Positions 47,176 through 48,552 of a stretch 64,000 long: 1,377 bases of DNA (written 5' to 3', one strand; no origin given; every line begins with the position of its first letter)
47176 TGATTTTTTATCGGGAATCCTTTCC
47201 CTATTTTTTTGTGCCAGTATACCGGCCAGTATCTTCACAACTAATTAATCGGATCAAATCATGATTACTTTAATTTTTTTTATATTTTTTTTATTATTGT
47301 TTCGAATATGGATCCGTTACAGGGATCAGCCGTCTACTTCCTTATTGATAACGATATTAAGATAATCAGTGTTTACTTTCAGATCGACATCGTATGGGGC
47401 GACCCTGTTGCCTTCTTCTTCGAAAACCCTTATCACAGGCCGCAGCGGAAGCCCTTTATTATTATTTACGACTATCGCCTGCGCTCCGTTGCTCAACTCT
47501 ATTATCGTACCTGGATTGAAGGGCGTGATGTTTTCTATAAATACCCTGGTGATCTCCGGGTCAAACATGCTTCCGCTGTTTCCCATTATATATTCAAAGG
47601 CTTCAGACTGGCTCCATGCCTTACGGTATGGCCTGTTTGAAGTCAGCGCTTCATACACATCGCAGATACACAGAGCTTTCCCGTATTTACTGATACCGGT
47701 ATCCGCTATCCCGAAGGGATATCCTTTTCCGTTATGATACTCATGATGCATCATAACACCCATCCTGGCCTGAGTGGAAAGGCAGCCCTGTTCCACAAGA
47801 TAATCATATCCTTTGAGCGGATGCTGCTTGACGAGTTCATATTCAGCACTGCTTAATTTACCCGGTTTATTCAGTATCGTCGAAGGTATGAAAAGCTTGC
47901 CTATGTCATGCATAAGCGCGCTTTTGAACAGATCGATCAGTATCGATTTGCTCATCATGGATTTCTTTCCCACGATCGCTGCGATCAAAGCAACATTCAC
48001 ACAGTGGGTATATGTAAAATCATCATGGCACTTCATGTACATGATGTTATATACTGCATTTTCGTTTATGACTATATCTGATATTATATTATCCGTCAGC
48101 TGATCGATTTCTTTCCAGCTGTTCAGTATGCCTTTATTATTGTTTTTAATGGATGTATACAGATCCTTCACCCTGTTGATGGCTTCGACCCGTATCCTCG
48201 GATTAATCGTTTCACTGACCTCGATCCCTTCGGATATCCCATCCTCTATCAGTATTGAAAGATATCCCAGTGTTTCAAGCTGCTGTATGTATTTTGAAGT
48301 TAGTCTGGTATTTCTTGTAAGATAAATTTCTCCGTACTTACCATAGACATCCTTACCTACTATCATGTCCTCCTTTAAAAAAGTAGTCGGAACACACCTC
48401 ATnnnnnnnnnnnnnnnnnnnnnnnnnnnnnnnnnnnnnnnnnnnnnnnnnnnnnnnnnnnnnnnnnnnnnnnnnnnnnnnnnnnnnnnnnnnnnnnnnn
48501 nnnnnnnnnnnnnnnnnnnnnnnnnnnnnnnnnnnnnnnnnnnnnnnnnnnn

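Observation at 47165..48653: HD-GYP c-di-GMP phosphodiesterase-like gene inserted between csrA and flagellin; flagellin leader with GGA motifs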

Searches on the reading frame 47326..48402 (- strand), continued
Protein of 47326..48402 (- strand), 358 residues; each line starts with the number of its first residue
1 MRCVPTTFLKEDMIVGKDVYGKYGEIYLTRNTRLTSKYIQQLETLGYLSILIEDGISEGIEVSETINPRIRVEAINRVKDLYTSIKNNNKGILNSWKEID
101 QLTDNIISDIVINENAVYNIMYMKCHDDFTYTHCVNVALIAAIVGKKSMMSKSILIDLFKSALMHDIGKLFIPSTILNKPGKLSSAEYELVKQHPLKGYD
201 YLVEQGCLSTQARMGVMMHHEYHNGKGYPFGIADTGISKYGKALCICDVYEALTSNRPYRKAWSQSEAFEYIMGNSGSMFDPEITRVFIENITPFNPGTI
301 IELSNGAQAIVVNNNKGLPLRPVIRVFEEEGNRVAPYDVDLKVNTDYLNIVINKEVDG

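Call 15: find_encoding_contigs(protein=P0013, flank=5000, max_places=1)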
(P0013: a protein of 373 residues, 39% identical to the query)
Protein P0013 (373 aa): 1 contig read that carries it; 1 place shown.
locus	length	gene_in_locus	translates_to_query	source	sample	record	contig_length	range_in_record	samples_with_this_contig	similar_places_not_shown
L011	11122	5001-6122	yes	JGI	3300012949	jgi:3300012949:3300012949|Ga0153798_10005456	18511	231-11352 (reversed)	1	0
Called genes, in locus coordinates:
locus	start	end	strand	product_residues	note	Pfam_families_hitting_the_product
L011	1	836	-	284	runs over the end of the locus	-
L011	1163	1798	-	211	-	PF04199:Cyclase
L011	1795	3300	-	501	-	PF00479:G6PD_N, PF02781:G6PD_C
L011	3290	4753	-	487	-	PF03446:NAD_binding_2, PF00393:6PGD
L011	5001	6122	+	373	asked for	PF13487:HD_5, PF01966:HD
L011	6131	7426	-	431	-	PF01676:Metalloenzyme, PF10143:PhosphMutase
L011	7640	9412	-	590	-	PF13510:Fer2_4, PF10588:NADH-G_4Fe-4S_3, PF13237:Fer4_10 (faint), PF12838:Fer4_7 (weak), PF02906:Fe_hyd_lg_C, PF02256:Fe_hyd_SSU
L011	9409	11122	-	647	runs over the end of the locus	?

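Call 16: find_encoding_contigs(protein=P0019, flank=5000, max_places=1)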
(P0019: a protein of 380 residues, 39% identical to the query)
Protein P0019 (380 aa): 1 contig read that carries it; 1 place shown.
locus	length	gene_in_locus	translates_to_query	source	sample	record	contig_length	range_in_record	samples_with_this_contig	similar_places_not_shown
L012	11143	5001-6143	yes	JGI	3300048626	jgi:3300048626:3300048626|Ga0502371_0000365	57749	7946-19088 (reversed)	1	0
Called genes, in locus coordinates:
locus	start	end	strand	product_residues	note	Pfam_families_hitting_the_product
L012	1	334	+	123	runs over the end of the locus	PF03965:Penicillinase_R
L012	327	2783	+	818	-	PF05569:Peptidase_M56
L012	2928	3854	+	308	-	PF00149:Metallophos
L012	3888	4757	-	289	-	PF01545:Cation_efflux, PF16916:ZT_dimer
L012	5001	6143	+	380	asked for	PF13487:HD_5, PF01966:HD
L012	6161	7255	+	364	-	PF13487:HD_5, PF01966:HD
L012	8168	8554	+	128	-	PF00392:GntR, PF02082:Rrf2 (weak)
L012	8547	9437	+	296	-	PF00005:ABC_tran, PF13304:AAA_21 (weak)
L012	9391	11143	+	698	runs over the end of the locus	PF20047:DUF6449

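Call 17: find_encoding_contigs(protein=P0025, flank=5000, max_places=1)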
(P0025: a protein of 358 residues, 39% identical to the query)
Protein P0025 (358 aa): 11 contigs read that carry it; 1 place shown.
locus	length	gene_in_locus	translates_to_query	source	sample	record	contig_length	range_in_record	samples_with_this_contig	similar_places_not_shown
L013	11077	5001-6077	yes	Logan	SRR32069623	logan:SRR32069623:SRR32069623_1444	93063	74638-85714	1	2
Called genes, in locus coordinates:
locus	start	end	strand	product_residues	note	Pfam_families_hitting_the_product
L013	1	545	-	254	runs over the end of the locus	PF00756:Esterase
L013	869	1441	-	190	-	PF06130:PTAC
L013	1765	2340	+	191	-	PF03167:UDG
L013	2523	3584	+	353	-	PF00535:Glycos_transf_2, PF04138:GtrA_DPMS_TM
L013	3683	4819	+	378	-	PF01757:Acyl_transf_3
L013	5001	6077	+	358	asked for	PF13487:HD_5, PF01966:HD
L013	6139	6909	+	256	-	PF00142:Fer4_NifH (faint), PF01656:CbiA, PF02374:ArsA_ATPase (weak), PF06564:CBP_BcsQ, PF09140:MipZ (weak), PF10609:ParA, PF13614:AAA_31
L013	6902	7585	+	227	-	PF10719:ComFB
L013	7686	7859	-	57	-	PF12669:FeoB_associated (weak)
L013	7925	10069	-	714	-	PF01926:MMR_HSR1, PF02421:FeoB_N, PF17910:FeoB_Cyto, PF07670:Gate, PF07664:FeoB_C, PF07670:Gate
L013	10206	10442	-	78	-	PF04023:FeoA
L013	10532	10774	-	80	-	PF04023:FeoA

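Call 18: find_encoding_contigs(protein=P0009, flank=5000, max_places=1)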
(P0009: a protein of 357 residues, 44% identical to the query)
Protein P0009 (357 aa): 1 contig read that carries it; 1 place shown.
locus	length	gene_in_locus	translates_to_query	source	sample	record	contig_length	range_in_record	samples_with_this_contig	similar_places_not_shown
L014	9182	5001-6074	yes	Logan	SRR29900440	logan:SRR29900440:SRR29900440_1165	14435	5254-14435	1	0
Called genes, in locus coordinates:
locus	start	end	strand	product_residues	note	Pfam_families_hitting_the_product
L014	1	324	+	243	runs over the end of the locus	PF22692:LlgE_F_G_D1 (weak), PF06429:Flg_bbr_C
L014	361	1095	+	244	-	PF00460:Flg_bb_rod, PF22692:LlgE_F_G_D1, PF06429:Flg_bbr_C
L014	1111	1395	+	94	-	PF04316:FlgM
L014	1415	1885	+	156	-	PF05130:FlgN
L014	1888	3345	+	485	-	PF22638:FlgK_D1, PF06429:Flg_bbr_C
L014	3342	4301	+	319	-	PF00669:Flagellin_N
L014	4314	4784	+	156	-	PF02623:FliW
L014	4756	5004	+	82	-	PF02599:CsrA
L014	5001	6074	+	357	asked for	PF13487:HD_5, PF01966:HD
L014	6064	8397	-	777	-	PF12833:HTH_18, PF00165:HTH_AraC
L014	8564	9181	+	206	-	?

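Call 19: find_encoding_contigs(protein=P0010, flank=5000, max_places=1)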
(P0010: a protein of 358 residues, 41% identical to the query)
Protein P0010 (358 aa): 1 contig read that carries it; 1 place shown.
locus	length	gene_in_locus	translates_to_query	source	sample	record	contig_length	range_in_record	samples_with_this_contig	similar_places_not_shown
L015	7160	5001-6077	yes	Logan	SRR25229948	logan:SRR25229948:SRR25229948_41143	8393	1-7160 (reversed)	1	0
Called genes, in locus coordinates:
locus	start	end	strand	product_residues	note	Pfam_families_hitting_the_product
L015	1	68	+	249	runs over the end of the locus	PF01048:PNP_UDP_1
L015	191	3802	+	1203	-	PF13569:DUF4132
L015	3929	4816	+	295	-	PF04055:Radical_SAM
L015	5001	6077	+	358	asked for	PF13487:HD_5, PF01966:HD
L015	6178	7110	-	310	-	-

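Call 20: find_encoding_contigs(protein=P0011, flank=5000, max_places=1)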
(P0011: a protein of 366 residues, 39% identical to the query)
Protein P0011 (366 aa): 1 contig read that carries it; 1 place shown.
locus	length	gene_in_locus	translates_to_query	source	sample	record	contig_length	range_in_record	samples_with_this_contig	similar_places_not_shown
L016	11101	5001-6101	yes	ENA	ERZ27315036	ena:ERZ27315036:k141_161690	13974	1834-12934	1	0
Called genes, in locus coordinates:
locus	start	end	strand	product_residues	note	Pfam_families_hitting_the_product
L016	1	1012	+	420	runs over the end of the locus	PF02812:ELFV_dehydrog_N, PF00208:ELFV_dehydrog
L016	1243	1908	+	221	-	PF09359:VTC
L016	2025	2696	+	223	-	PF16316:DUF4956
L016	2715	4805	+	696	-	PF08757:CotH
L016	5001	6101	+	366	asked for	PF13487:HD_5, PF01966:HD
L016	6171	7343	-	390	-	PF04055:Radical_SAM, PF13353:Fer4_12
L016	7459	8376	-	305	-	-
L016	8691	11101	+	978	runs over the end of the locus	-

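Call 29: find_encoding_contigs(protein=P0006, flank=5000, max_places=1)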
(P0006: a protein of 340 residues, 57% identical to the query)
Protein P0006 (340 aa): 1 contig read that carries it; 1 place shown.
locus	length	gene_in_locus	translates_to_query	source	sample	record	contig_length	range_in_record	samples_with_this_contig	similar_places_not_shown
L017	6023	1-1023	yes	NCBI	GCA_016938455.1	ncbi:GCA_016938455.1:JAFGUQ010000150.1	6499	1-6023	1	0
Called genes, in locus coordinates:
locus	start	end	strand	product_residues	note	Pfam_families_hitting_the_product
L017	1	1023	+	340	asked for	PF13487:HD_5, PF01966:HD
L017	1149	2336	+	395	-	PF00669:Flagellin_N, PF00700:Flagellin_C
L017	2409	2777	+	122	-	PF03646:FlaG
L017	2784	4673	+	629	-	PF02465:FliD_N, PF07195:FliD_C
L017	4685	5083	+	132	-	PF02561:FliS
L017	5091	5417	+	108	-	-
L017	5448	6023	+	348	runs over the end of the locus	PF00226:DnaJ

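Call 42: predict_structure(alignment_id=A2)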
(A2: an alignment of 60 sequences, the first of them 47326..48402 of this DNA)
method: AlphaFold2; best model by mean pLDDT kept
length: 358 residues; sequences in the alignment: 60
mean_pLDDT: 88.7   pTM: 0.87
mean pLDDT of the five models: 88.7, 88.0, 87.5, 87.4, 86.5
residues with pLDDT >= 90: 211; 70-90: 124; 50-70: 15; < 50: 8
segments of 3 or more residues with pLDDT < 50: 120-127
pLDDT, mean of each block of 10 residues (from residue 1): 89 92 83 95 84 90 76 86 79 74 87 65 52 91 93 95 95 88 93 97 91 98 98 96 97 84 89 97 95 88 96 89 95 95 95 84
secondary structure, 60 per line:
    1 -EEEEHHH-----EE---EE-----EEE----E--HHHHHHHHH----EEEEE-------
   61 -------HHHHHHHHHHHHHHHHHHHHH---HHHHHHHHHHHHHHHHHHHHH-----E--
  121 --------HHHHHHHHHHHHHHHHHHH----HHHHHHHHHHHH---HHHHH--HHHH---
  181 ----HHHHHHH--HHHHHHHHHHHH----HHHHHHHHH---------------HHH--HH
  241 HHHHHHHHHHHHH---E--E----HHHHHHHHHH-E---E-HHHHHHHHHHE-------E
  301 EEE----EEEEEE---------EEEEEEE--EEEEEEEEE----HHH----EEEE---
elements in order: E2-5 E26-28 H36-44 E49-53 H68-88 H92-112 H129-147 H152-163 H167-171 H174-177 H185-191 H194-205 H210-218 H239-253 H265-274 H282-291 E300-303 E308-313 E323-329 E332-340 E352-355

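Call 45: find_related_loci(query=A3, collection=metagenome_contigs, flank=4000)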
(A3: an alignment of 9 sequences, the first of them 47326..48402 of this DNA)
Query A3 (358 aa) in metagenome_contigs; peptide patterns used: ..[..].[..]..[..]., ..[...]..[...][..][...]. (x = any residue, [..] = any of these).
600 stretches matched a pattern (row limit reached: there are more); 578 encode a relative of the query (tblastn E <= 1e-3); the best 80 are kept; 80 distinct loci.
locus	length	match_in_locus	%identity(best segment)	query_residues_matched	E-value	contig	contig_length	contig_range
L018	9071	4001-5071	66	1-357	6e-173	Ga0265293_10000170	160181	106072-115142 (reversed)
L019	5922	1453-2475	41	1-341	6e-84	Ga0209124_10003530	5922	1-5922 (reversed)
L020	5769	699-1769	40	1-357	1e-81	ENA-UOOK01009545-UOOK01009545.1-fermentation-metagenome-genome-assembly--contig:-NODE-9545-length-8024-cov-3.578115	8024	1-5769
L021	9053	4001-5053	38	1-352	1e-81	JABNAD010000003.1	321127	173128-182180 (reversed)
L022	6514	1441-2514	35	1-356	7e-76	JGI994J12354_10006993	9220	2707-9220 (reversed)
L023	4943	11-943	41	39-352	4e-74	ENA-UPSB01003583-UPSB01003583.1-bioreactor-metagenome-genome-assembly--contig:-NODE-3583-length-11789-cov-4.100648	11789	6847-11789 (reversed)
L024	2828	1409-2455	36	1-352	2e-74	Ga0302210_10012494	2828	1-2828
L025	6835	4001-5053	36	1-352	2e-72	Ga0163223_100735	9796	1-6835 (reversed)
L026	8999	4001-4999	34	1-352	2e-66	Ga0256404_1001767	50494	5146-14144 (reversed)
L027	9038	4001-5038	38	1-352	2e-66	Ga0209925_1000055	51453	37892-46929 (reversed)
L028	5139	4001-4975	35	1-326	8e-66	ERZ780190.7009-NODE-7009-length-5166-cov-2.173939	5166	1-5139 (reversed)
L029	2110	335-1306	33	1-327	2e-67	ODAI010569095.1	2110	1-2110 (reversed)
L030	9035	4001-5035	36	1-341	2e-65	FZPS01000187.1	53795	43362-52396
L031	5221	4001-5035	35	1-341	6e-64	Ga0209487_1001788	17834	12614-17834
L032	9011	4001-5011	32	1-358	2e-63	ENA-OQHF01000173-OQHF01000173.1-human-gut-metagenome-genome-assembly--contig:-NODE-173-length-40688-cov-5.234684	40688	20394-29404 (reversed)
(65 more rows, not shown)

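Call 55: find_encoding_contigs(protein=P0012, flank=4000, max_places=2)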
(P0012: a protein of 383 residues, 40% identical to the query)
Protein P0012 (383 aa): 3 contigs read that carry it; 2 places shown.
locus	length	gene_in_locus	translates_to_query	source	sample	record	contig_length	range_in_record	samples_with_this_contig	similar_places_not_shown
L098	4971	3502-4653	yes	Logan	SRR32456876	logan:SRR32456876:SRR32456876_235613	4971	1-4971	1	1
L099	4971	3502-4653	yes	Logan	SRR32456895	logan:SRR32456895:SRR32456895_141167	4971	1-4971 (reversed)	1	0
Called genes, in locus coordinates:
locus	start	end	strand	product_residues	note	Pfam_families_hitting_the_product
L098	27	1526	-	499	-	-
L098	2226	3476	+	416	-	PF06970:RepA_N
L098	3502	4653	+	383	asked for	PF13487:HD_5, PF01966:HD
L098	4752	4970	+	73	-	?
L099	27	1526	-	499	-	-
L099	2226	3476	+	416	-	PF06970:RepA_N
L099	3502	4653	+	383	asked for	PF13487:HD_5, PF01966:HD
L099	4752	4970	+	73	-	?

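Call 56: find_encoding_contigs(protein=P0007, flank=2000, max_places=1)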
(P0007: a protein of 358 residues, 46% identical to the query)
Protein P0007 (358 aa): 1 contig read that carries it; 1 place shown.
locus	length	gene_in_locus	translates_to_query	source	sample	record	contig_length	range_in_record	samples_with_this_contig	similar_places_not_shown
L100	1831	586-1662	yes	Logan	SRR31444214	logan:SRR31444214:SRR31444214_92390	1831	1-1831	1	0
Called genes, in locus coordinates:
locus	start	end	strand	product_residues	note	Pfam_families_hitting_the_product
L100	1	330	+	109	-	?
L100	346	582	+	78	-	PF02599:CsrA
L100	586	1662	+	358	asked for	PF13487:HD_5, PF01966:HD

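Call 81: search_dna_similar(query=window:47326-48402:-, collection=plasmids, mode=protein, max_rows=8)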
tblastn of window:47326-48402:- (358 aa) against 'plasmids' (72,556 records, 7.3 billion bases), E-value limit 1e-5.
Records with a match: 632; places in all: 825; records where one place covers at least 80% of the query: 16.
Best place of each record, by identity: <60% 632.
By first word of the organism name: Rhizobium 88; Burkholderia 57; Deinococcus 41; Agrobacterium 39; Pseudomonas 37; Clostridium 36; Azospirillum 27; Klebsiella 25; Aeromonas 20; Bacillus 19; and 102 more.
By predicted mobility (MOB-suite, as given by PLSDB): non-mobilizable 362; conjugative 171; mobilizable 99.
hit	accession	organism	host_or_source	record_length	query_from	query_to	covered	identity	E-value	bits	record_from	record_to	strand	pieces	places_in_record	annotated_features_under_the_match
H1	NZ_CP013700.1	Clostridium sporogenes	Microbial isolate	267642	1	346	97%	31.6%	4e-44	169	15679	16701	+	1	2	HD-GYP domain-containing protein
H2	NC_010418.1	Clostridium botulinum A3 str. Loch Maree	-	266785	1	346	97%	31.3%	5e-44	169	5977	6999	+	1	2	HD-GYP domain-containing protein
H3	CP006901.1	Clostridium botulinum Prevot_594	Isolate microbial culture,ham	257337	1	346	97%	31.3%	5e-44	169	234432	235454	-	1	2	hypothetical protein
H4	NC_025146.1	Clostridium botulinum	-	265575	1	346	97%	31.3%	5e-44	169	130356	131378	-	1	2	HD-GYP domain-containing protein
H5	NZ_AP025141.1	Clostridium botulinum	Homo sapiens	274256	1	346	97%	31.3%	5e-44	169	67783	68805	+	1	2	HD-GYP domain-containing protein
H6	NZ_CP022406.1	Clostridium sporogenes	-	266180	1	346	97%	31.3%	7e-44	169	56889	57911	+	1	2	HD-GYP domain-containing protein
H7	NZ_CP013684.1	Clostridium botulinum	Microbial isolate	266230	1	346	97%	31.3%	7e-44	169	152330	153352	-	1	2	HD-GYP domain-containing protein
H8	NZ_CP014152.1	Clostridium botulinum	Microbial isolate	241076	1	346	97%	31.3%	9e-44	168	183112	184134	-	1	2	HD-GYP domain-containing protein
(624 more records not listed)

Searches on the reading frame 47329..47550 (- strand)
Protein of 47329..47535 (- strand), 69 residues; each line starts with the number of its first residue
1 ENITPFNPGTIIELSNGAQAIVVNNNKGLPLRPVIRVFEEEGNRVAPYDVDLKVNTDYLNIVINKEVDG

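Call 66: search_protein_families(library=pfam, proteins=[window:47329-47535:-], max_evalue=10)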
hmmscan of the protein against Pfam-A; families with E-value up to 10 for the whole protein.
window:47329-47535:- (69 aa): 0 families

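Call 72: predict_structure(alignment_id=A5)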
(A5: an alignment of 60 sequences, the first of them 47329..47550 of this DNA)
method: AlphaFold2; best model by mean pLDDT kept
length: 74 residues; sequences in the alignment: 60
mean_pLDDT: 86.0   pTM: 0.71
mean pLDDT of the five models: 86.0, 85.8, 83.2, 82.0, 81.7
residues with pLDDT >= 90: 46; 70-90: 18; 50-70: 5; < 50: 5
segments of 3 or more residues with pLDDT < 50: 1-3
pLDDT, mean of each block of 10 residues (from residue 1): 54 92 94 87 94 93 90 80
secondary structure, 60 per line:
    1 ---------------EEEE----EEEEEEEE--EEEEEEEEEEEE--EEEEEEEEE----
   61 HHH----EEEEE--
elements in order: E16-19 E24-31 E34-45 E48-56 E68-72
